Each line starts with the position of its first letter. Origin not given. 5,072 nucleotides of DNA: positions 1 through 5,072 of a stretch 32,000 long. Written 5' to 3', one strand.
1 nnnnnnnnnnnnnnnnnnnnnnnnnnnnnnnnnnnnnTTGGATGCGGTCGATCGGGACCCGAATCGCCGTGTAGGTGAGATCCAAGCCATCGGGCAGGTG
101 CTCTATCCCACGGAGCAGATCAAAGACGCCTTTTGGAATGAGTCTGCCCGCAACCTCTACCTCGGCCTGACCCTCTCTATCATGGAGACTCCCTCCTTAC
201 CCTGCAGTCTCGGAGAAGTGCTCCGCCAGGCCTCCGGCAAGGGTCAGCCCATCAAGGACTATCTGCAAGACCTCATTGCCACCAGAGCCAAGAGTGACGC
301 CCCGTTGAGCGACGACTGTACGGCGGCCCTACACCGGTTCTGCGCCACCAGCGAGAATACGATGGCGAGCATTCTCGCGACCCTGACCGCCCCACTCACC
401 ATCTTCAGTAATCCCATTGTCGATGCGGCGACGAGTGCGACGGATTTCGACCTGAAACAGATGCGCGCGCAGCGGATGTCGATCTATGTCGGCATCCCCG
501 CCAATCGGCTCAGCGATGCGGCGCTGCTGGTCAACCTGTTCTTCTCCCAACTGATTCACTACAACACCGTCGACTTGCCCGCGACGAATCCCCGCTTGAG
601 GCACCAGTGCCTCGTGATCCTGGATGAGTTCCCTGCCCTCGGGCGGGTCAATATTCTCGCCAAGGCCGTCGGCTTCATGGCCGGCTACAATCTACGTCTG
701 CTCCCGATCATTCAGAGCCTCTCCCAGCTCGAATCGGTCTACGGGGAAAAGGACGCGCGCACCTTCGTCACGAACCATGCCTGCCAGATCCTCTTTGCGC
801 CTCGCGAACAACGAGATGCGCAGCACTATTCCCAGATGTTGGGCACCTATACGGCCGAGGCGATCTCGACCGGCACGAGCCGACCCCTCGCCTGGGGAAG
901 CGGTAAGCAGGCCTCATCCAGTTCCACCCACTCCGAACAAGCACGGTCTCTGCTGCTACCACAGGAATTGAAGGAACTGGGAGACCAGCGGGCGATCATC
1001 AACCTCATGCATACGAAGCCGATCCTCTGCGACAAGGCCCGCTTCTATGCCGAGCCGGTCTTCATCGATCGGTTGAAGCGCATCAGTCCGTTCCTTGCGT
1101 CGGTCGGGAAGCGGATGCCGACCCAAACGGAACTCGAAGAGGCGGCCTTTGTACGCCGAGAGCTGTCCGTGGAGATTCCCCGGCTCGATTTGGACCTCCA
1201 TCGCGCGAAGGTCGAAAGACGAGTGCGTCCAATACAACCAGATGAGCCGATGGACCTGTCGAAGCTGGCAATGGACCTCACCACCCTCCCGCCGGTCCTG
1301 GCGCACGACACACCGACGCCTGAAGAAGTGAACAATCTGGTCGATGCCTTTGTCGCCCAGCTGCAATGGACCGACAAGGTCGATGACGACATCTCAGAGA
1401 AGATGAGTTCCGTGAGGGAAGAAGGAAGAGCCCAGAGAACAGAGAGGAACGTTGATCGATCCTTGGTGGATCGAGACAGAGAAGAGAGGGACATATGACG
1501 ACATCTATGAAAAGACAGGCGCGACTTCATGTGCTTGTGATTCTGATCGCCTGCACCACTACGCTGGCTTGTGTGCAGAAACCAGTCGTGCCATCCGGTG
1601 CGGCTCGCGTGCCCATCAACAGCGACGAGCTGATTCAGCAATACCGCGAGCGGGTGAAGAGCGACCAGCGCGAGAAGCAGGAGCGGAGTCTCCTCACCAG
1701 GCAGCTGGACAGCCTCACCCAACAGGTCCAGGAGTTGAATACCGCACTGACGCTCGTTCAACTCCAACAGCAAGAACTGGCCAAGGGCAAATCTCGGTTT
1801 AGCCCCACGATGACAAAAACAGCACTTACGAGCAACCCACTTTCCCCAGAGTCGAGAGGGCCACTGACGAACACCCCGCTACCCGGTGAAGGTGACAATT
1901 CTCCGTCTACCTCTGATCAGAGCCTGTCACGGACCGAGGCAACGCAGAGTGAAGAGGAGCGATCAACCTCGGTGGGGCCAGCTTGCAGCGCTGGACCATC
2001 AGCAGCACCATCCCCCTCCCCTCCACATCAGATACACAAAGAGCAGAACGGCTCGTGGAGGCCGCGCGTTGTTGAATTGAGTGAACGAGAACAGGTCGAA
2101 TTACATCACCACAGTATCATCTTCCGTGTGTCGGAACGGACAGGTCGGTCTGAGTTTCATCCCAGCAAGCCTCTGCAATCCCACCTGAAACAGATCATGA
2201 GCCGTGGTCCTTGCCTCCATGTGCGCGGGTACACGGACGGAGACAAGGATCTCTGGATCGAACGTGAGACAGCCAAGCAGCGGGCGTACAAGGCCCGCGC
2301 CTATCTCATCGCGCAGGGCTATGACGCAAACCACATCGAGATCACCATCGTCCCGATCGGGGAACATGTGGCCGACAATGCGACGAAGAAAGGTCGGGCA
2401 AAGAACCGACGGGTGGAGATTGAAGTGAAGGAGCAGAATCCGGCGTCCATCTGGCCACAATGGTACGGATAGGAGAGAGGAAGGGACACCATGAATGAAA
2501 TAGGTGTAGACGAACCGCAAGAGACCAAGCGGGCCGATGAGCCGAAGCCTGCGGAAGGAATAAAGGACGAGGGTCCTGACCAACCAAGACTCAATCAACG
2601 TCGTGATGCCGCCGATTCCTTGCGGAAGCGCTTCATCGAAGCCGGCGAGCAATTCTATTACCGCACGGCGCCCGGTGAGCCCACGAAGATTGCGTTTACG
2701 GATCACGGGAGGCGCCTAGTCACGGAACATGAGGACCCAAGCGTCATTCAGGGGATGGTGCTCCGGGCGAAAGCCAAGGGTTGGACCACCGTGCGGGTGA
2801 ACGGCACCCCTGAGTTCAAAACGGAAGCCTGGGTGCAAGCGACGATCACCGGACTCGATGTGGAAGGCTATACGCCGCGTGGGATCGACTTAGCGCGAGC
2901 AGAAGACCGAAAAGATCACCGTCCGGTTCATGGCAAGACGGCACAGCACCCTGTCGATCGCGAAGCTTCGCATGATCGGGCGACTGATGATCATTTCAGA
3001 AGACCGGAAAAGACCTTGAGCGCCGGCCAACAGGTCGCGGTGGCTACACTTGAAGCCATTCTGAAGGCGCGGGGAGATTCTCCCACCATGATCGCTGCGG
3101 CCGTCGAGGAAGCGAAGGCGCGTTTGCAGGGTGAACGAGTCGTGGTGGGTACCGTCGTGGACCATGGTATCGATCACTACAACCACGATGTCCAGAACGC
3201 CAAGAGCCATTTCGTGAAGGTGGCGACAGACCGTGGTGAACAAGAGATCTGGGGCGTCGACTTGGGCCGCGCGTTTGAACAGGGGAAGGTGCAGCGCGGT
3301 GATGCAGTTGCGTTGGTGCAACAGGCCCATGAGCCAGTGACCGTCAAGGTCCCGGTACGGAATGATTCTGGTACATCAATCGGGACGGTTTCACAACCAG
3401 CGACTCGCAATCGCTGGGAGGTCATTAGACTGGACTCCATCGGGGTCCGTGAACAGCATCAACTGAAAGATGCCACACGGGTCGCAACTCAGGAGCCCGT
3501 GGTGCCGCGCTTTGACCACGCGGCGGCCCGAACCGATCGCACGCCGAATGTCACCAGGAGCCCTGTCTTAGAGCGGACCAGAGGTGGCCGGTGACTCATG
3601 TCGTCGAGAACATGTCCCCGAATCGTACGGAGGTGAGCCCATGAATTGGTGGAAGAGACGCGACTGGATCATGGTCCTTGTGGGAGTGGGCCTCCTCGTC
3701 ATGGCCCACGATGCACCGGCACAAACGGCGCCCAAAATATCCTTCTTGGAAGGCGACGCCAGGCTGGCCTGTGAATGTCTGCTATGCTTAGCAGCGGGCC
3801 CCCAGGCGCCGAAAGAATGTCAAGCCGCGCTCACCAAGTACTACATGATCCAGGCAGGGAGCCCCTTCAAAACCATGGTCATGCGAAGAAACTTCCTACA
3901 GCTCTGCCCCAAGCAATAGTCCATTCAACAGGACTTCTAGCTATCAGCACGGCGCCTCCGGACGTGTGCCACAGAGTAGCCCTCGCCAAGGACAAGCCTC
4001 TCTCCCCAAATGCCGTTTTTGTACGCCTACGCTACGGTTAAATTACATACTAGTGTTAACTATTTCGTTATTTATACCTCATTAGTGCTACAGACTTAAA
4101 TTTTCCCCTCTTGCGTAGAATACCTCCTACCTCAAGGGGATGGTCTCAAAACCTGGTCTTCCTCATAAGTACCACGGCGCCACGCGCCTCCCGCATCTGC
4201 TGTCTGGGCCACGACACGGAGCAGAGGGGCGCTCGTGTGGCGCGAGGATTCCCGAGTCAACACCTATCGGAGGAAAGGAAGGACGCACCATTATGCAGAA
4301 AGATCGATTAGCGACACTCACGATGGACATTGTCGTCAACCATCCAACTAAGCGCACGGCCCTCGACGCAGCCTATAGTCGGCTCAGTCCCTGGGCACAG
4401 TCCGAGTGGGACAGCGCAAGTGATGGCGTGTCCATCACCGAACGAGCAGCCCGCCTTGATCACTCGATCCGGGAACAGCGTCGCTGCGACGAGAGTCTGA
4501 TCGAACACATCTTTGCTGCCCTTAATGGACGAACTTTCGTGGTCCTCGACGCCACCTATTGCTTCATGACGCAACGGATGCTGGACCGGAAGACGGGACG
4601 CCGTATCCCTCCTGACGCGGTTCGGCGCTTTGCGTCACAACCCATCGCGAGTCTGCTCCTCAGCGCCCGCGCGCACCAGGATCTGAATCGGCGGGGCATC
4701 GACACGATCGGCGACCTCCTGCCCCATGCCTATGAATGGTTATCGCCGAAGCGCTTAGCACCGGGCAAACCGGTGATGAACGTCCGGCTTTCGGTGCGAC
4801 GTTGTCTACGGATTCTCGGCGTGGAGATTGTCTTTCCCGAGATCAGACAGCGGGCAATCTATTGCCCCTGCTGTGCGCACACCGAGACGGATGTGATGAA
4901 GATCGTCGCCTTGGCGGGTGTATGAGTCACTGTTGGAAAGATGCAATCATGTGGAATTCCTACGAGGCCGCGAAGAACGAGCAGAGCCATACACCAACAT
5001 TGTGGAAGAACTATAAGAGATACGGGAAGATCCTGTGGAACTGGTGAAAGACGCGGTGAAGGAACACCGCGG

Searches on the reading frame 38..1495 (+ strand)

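Call 12: search_protein_families(library=pfam, proteins=[window:38-1495:+], max_evalue=0.001)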
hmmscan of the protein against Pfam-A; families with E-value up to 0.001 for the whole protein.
window:38-1495:+ (486 aa): 3 families
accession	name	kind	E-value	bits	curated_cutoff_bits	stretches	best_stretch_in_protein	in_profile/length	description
PF02534.20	T4SS-DNA_transf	-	5.3e-70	237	20.1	1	2-350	115-459/468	Type IV secretory system Conjugative DNA transfer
PF12696.13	TraG-D_C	-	1.7e-26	93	22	1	191-314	2-124/126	TraM recognition site of TraD and TraG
PF10412.15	TrwB_AAD_bind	-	4.6e-21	75.6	20.5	1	14-329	89-381/387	Type IV secretion-system coupling protein DNA-binding domain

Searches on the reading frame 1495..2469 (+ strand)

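Call 12: search_protein_families(library=pfam, proteins=[window:1495-2469:+], max_evalue=0.001)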
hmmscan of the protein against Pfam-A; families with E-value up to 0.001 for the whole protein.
window:1495-2469:+ (325 aa): 0 families

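Call 48: search_protein_families(library=pfam, proteins=[window:1495-2469:+], max_evalue=0.01)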
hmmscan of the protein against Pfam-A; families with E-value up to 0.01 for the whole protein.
window:1495-2469:+ (325 aa): 1 family
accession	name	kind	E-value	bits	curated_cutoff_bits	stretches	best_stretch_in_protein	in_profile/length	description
PF00691.25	OmpA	-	0.001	19.8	27.2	1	241-305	34-98/98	OmpA family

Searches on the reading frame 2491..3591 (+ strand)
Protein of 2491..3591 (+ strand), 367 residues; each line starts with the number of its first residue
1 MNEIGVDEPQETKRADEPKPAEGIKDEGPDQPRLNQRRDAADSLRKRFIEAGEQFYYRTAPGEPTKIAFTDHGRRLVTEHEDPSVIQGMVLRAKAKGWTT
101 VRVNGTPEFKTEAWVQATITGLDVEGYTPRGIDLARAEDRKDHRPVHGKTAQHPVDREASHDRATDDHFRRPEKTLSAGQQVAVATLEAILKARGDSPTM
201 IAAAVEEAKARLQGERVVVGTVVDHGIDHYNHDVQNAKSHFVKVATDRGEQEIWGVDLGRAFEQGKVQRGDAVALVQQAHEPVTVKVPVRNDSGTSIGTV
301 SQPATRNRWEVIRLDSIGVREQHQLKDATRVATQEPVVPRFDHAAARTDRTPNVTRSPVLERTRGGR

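Call 12: search_protein_families(library=pfam, proteins=[window:2491-3591:+], max_evalue=0.001)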
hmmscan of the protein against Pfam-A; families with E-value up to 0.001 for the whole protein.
window:2491-3591:+ (367 aa): 1 family
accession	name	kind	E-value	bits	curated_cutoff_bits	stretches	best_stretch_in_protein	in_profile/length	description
PF18821.6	LPD7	-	6.6e-21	74.5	27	1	43-138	2-88/92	Large polyvalent protein-associated domain 7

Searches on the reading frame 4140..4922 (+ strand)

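Call 12: search_protein_families(library=pfam, proteins=[window:4140-4922:+], max_evalue=0.001)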
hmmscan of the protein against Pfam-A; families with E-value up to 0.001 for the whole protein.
window:4140-4922:+ (261 aa): 1 family
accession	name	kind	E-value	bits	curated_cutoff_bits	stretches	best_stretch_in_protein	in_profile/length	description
PF03118.21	RNA_pol_A_CTD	-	5.8e-05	23.2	23.8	1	163-195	9-41/67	Bacterial RNA polymerase, alpha chain C terminal domain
